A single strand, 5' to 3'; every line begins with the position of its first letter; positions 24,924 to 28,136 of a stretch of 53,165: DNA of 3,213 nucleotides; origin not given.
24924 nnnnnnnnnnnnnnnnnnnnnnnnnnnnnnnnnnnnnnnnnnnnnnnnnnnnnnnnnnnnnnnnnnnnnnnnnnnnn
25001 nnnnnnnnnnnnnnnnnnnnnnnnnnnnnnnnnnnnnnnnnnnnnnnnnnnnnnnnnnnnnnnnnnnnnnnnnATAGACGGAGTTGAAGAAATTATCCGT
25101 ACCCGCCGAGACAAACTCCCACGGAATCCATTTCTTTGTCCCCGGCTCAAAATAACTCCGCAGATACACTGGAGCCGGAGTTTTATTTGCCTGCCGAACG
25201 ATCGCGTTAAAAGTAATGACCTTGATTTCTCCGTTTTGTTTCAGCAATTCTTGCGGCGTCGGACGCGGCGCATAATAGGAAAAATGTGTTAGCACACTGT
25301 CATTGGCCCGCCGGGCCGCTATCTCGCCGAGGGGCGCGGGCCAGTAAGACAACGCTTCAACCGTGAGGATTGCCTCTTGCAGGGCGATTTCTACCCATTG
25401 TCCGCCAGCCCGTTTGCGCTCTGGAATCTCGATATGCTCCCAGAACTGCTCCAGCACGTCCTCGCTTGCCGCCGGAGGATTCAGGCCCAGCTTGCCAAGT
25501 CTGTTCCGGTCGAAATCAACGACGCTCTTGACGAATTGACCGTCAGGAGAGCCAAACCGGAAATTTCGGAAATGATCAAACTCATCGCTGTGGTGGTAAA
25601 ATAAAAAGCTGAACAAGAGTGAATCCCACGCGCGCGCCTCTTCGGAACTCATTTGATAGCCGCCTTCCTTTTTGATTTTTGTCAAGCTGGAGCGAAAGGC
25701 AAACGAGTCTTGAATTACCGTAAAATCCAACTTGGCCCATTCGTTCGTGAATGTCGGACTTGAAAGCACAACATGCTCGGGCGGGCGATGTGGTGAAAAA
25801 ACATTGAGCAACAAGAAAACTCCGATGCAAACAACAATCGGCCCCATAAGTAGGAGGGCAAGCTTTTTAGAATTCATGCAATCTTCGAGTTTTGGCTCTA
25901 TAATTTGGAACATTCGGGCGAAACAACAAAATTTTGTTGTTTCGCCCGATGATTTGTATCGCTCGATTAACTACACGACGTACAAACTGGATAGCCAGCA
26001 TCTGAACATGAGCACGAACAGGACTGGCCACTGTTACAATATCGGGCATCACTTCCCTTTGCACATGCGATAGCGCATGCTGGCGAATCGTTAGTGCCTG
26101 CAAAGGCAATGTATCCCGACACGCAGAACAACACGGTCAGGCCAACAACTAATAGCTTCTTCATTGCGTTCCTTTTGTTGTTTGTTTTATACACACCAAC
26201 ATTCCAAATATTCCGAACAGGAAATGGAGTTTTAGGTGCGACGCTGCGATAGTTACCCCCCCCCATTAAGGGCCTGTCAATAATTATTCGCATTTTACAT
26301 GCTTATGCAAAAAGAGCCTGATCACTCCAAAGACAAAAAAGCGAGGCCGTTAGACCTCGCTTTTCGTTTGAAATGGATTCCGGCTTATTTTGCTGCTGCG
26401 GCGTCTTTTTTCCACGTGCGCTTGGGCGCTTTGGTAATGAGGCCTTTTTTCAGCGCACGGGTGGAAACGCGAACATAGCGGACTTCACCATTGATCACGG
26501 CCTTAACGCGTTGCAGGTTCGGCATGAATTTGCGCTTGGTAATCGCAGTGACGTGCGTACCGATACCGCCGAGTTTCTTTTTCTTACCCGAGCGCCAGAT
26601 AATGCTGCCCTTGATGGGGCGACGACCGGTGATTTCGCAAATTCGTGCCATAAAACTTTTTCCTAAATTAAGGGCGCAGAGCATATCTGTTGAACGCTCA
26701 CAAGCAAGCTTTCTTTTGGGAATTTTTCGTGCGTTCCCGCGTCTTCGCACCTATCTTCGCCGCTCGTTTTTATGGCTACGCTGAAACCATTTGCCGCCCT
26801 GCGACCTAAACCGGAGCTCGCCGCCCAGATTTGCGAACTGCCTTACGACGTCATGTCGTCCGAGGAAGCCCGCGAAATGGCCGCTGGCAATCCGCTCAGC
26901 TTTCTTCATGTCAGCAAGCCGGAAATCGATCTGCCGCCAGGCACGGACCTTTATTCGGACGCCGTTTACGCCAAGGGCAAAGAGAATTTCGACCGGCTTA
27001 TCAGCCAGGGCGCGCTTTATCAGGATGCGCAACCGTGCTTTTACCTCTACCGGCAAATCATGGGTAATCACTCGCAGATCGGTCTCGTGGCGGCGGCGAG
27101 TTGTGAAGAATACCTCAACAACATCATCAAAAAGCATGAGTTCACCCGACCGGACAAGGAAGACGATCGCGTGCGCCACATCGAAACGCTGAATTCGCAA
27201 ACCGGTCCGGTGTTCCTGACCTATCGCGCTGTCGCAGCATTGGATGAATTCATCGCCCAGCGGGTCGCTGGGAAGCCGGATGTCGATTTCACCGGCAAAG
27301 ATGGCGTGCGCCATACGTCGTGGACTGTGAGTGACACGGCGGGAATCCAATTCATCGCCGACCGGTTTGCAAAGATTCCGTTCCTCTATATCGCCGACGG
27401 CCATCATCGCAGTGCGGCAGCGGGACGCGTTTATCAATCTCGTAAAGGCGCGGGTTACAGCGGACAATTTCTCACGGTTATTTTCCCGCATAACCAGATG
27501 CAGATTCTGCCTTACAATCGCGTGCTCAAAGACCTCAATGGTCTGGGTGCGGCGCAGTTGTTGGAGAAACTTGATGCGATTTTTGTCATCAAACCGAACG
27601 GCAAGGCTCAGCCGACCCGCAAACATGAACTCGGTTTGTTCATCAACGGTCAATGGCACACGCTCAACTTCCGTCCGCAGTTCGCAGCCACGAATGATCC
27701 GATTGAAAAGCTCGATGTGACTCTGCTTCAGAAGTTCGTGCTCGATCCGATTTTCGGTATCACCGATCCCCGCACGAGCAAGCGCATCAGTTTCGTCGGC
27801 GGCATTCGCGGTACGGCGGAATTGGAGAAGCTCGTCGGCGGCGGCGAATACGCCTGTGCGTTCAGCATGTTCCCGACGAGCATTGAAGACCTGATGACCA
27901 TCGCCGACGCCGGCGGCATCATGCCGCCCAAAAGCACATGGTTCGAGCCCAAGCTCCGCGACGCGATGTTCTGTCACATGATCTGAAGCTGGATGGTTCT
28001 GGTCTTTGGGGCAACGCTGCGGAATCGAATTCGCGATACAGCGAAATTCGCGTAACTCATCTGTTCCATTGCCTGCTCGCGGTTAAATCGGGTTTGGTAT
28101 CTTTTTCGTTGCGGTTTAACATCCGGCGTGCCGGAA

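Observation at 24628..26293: Candidate undescribed module: secreted Cys/Ser-rich 65-aa micro-protein, unknown membrane-anchored protein and MauE/DoxX redox membrane protein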

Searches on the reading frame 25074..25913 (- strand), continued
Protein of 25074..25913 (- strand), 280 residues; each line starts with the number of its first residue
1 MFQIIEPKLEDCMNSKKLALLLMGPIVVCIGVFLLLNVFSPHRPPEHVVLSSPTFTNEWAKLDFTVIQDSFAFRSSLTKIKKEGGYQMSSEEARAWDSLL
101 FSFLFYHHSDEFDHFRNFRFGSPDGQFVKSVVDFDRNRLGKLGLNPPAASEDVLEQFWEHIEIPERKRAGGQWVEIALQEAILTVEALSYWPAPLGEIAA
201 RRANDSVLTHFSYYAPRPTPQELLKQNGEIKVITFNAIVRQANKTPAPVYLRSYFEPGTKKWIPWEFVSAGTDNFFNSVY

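Call 78: list_cluster_members(proteins=[P0002, P0004, P0006, P0009, P0010, P0016, P0018, P0020, P0032, P0061])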
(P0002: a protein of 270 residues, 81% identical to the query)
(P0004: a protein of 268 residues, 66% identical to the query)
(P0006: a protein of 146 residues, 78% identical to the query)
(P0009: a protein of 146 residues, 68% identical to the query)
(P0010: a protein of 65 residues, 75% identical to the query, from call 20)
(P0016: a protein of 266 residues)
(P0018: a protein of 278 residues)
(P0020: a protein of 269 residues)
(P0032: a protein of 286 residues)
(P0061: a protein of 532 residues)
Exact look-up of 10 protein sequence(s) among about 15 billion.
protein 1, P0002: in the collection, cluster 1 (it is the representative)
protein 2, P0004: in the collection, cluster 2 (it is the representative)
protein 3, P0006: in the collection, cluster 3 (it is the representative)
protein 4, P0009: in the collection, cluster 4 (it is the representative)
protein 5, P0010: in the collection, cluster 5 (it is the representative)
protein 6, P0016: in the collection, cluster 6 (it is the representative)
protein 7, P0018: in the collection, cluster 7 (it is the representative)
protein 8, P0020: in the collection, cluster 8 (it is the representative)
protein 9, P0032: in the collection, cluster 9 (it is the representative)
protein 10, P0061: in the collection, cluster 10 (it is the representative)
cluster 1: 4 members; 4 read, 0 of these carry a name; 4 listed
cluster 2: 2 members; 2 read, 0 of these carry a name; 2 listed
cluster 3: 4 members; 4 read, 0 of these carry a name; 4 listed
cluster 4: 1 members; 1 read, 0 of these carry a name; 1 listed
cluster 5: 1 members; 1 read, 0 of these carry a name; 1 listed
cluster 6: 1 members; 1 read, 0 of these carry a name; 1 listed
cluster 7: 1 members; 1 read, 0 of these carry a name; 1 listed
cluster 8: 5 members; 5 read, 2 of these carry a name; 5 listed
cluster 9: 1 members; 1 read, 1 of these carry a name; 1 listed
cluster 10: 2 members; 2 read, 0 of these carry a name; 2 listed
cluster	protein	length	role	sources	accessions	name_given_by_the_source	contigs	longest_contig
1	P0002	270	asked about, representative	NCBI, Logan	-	-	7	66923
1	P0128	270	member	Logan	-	-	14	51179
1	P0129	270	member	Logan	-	-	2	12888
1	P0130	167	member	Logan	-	-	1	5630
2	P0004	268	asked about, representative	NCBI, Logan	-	-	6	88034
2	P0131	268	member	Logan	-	-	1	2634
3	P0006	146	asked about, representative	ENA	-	-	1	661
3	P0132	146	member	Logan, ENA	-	-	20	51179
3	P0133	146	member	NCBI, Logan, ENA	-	-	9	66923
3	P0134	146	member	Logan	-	-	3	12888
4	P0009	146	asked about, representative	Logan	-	-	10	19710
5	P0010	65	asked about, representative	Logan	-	-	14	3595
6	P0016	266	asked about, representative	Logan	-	-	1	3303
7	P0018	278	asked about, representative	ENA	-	-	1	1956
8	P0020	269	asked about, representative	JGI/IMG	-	hypothetical protein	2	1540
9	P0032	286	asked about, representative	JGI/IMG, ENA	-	hypothetical protein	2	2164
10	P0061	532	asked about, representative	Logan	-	-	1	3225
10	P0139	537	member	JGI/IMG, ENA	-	-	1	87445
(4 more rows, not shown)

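Call 79: find_encoding_contigs(protein=P0139, flank=6000, max_places=2)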
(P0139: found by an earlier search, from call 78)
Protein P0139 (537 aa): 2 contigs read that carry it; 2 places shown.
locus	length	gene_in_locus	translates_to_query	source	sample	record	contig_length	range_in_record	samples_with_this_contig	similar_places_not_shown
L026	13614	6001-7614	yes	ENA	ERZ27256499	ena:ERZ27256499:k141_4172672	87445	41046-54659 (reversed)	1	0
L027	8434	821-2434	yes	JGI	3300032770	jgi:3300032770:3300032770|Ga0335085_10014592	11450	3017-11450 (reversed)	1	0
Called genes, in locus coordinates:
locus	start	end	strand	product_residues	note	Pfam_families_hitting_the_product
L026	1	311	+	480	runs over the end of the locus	PF10009:DUF2252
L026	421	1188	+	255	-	PF00106:adh_short, PF08659:KR (weak), PF13561:adh_short_C2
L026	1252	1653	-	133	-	-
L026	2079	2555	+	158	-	PF02542:YgbB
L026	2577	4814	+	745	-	PF13176:TPR_7 (faint), PF13431:TPR_17 (faint), PF07721:TPR_4 (faint), PF14559:TPR_19 (weak), PF13432:TPR_16, PF00515:TPR_1 (weak), PF07719:TPR_2 (weak), PF13414:TPR_11 (weak), +4 more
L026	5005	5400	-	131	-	-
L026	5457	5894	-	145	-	PF00072:Response_reg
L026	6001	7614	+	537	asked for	PF04542:Sigma70_r2, PF04545:Sigma70_r4, PF08281:Sigma70_r4_2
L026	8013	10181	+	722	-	PF00521:DNA_topoisoIV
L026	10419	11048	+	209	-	PF13529:Peptidase_C39_2 (weak), PF03412:Peptidase_C39 (weak)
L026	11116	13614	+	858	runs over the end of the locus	PF22666:Glyco_hydro_2_N2, PF00703:Glyco_hydro_2, PF18368:Ig_GlcNase, PF17753:Ig_mannosidase (weak)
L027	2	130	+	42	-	?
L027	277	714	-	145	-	PF00072:Response_reg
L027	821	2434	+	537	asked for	PF04542:Sigma70_r2, PF04545:Sigma70_r4, PF08281:Sigma70_r4_2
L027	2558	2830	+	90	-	-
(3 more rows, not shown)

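Call 88: search_solved_structures(query=A3, max_evalue=10)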
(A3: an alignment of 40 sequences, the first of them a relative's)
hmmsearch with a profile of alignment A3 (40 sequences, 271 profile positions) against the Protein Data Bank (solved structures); distinct sequences matched with E-value up to 10: 9.
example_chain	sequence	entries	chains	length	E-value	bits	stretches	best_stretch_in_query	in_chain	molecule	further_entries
4k92_A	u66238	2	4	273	0.072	15.6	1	37-105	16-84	CLIP-associating protein 1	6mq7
1qam_A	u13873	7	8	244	0.098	15.2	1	22-82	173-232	ERMC' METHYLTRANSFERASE | ERMC' RRNA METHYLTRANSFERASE | RRNA METHYL TRANSFERASE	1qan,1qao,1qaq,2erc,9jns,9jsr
7qh7_h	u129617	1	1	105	0.32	13.5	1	136-207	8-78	39S ribosomal protein L50, mitochondrial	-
6nu2_h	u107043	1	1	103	0.37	13.3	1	137-208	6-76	39S ribosomal protein L50, mitochondrial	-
2x5q_A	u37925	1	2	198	0.39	13.2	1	63-100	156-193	SSO1986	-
4ruj_A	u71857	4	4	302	0.54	12.8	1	78-145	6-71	Vitamin D3 receptor A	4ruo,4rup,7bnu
2hbh_A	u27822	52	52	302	0.55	12.7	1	78-145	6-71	Vitamin D receptor | Vitamin D3 receptor A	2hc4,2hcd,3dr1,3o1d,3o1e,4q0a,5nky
4fhh_A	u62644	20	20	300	0.67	12.5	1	79-145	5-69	Vitamin D3 receptor A | Vitamin Nuclear Receptor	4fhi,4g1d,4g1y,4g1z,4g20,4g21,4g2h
3j7y_h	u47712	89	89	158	0.71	12.4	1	136-207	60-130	mL50 | 39S ribosomal protein L50, mitochondrial | Large ribosomal subunit protein mL50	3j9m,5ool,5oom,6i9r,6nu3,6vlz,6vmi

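Call 91: fold_search(model_id=the predicted structure, library=viral)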
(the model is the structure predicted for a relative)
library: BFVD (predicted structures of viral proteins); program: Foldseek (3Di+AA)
matches with E <= 10: 410; with E <= 0.001: 0
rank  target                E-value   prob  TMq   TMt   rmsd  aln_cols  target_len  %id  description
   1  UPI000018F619         1.5e-01  0.12  0.20  0.23  13.2       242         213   10  (no name look-up for this kind of identifier)
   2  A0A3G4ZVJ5            3.4e-01  0.06  0.15  0.18  15.5       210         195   11  Uncharacterized protein [Edafosvirus sp.]
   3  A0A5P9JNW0            4.3e-01  0.09  0.16  0.05  14.2       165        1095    9  Helicase-primase primase subunit [Psittacid alphaherpesvirus 5]
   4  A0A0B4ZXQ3            5.4e-01  0.09  0.12  0.25   8.9        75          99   17  Uncharacterized protein [Mycobacterium phage Cosmo]
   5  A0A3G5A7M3            6.1e-01  0.04  0.13  0.22  16.1       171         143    9  histidine kinase [Hyperionvirus sp.]
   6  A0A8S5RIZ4            6.4e-01  0.02  0.10  0.08  22.3       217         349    8  Uncharacterized protein [virus sp. ctML55]
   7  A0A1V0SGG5            7.2e-01  0.04  0.10  0.05   7.3        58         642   12  DUF4114 domain-containing protein [Hokovirus HKV1]
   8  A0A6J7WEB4            7.7e-01  0.03  0.15  0.06  23.7       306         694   11  Portal protein [uncultured Caudovirales phage]
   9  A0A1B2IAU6            8.1e-01  0.02  0.11  0.13  18.5       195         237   11  (no name in the UniProt tables at hand)
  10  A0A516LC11            9.1e-01  0.10  0.13  0.29   9.2        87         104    9  (no name in the UniProt tables at hand)
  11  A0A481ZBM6            9.7e-01  0.03  0.14  0.18  14.6       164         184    8  Uncharacterized protein [Pithovirus LCPAC403]
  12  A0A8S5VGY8            9.7e-01  0.01  0.10  0.04  25.1       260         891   11  Uncharacterized protein [Myoviridae sp. ctkfK18]
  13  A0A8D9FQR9            1.0e+00  0.02  0.14  0.12  25.5       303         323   11  Uncharacterized protein [uncultured marine phage]
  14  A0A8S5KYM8            1.0e+00  0.01  0.11  0.08  26.0       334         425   10  Maturation protein [ssRNA phage Gerhypos.2_24]
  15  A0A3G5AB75            1.2e+00  0.03  0.11  0.09  12.3       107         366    6  Uncharacterized protein [Hyperionvirus sp.]
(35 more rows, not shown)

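Call 94: search_dna_similar(query=P0001, collection=plasmids, mode=protein, max_evalue=0.001, max_rows=10)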
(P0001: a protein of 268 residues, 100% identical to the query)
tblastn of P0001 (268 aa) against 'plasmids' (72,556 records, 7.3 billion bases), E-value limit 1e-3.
No match.

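Call 95: search_dna_similar(query=P0001, collection=phages, mode=protein, max_evalue=0.001, max_rows=10)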
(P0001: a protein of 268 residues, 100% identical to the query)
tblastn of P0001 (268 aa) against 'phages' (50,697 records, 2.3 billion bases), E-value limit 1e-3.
No match.

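Call 100: search_protein_families(library=padloc, proteins=[P0001], max_evalue=0.01)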
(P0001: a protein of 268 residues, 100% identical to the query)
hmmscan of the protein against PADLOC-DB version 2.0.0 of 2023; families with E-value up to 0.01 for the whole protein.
P0001 (268 aa): 0 families

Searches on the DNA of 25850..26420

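Call 102: search_rna_families(source=window, start=25850, end=26420, threshold=evalue, max_evalue=1)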
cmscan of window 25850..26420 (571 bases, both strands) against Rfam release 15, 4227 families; matches with E-value up to 1: 1.
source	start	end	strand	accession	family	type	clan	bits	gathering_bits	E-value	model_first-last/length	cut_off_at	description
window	26329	26393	-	RF02074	STnc240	Gene; sRNA;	-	25.8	55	0.14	11-77/77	no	Enterobacterial sRNA STnc240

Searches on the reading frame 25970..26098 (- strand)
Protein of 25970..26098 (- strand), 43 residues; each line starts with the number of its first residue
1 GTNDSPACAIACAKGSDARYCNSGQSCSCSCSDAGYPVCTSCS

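Call 76: search_solved_structures(query=window:25970-26098:-, max_evalue=10)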
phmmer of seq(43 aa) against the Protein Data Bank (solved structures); distinct sequences matched with E-value up to 10: 0.

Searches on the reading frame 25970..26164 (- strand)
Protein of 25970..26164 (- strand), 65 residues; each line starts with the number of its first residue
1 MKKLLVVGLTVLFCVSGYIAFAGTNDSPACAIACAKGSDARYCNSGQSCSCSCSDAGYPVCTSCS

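Call 4: search_protein_families(library=pfam, proteins=[window:25970-26164:-], max_evalue=1)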
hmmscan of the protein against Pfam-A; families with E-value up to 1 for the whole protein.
seq(65 aa): 0 families

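Call 5: search_protein_families(library=ncbifam, proteins=[window:25970-26164:-], max_evalue=1)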
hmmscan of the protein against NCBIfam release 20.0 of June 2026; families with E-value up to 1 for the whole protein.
seq(65 aa): 0 families

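Call 20: find_homologous_proteins(query=A2, max_evalue=10)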
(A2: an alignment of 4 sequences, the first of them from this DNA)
Query A2 (4 sequences) (65 aa, profile of the alignment): 3 proteins with E <= 10 among 19 candidates.
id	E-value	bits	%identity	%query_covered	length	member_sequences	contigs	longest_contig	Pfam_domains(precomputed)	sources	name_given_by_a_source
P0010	6.7e-36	140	75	100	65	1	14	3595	-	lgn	-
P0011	1.1e-35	139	68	100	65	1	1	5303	-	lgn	-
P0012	5.4e-29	118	65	100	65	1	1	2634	-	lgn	-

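Call 22: find_encoding_contigs(protein=P0012, flank=6000, max_places=3)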
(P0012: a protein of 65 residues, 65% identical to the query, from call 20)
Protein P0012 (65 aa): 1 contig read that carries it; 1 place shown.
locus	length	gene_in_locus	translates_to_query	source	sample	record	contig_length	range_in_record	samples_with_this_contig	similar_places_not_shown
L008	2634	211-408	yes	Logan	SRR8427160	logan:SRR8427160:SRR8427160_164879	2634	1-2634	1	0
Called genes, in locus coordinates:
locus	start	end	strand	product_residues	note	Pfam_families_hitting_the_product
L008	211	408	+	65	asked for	-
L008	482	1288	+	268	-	-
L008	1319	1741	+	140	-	-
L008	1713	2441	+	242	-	PF00912:Transgly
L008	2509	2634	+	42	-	?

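Call 60: find_related_loci(query=A7, collection=metagenome_contigs, flank=5000)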
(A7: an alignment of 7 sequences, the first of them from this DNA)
Query A7 (65 aa) in metagenome_contigs; peptide patterns used: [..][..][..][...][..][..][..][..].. (x = any residue, [..] = any of these).
90 stretches matched a pattern; 2 encode a relative of the query (tblastn E <= 1e-3); 2 distinct loci.
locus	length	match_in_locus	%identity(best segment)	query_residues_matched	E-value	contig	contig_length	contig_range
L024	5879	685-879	75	1-65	2e-32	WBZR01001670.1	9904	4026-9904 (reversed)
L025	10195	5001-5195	75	1-65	2e-32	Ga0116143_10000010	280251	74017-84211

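Call 100: search_protein_families(library=padloc, proteins=[window:25970-26164:-], max_evalue=0.01)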
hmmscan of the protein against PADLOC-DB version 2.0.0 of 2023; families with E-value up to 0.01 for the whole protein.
seq(65 aa): 0 families

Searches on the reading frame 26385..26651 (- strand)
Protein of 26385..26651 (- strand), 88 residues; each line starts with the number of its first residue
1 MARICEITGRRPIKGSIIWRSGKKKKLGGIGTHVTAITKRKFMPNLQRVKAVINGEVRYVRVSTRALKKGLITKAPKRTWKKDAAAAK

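Call 87: search_protein_families(library=pfam, proteins=[window:26385-26651:-], max_evalue=0.001)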
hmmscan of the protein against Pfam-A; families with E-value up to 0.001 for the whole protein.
window:26385-26651:- (88 aa): 1 family
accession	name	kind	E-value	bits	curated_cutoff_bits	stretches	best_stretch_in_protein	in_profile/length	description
PF00830.24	Ribosomal_L28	-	1.6e-11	44.4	27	1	3-69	1-56/60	Ribosomal L28 family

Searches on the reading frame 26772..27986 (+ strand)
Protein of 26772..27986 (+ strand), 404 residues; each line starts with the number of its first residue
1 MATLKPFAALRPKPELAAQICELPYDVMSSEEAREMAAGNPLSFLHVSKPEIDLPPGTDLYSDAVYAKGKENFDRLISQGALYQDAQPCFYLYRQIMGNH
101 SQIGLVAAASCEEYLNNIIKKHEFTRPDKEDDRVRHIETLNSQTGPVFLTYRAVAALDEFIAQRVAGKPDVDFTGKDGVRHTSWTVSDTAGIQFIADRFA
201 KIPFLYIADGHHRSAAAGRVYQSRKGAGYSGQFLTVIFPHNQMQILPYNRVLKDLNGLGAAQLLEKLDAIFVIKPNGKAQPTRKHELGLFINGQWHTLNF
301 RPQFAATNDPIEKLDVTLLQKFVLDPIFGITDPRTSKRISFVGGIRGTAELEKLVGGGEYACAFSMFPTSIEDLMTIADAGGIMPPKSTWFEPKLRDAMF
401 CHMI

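Call 87: search_protein_families(library=pfam, proteins=[window:26772-27986:+], max_evalue=0.001)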
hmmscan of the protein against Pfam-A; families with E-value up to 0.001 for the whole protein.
window:26772-27986:+ (404 aa): 1 family
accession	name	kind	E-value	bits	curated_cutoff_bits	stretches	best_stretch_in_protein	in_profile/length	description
PF06245.16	DUF1015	-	4e-100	335.3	25.8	1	4-317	1-325/325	Protein of unknown function (DUF1015)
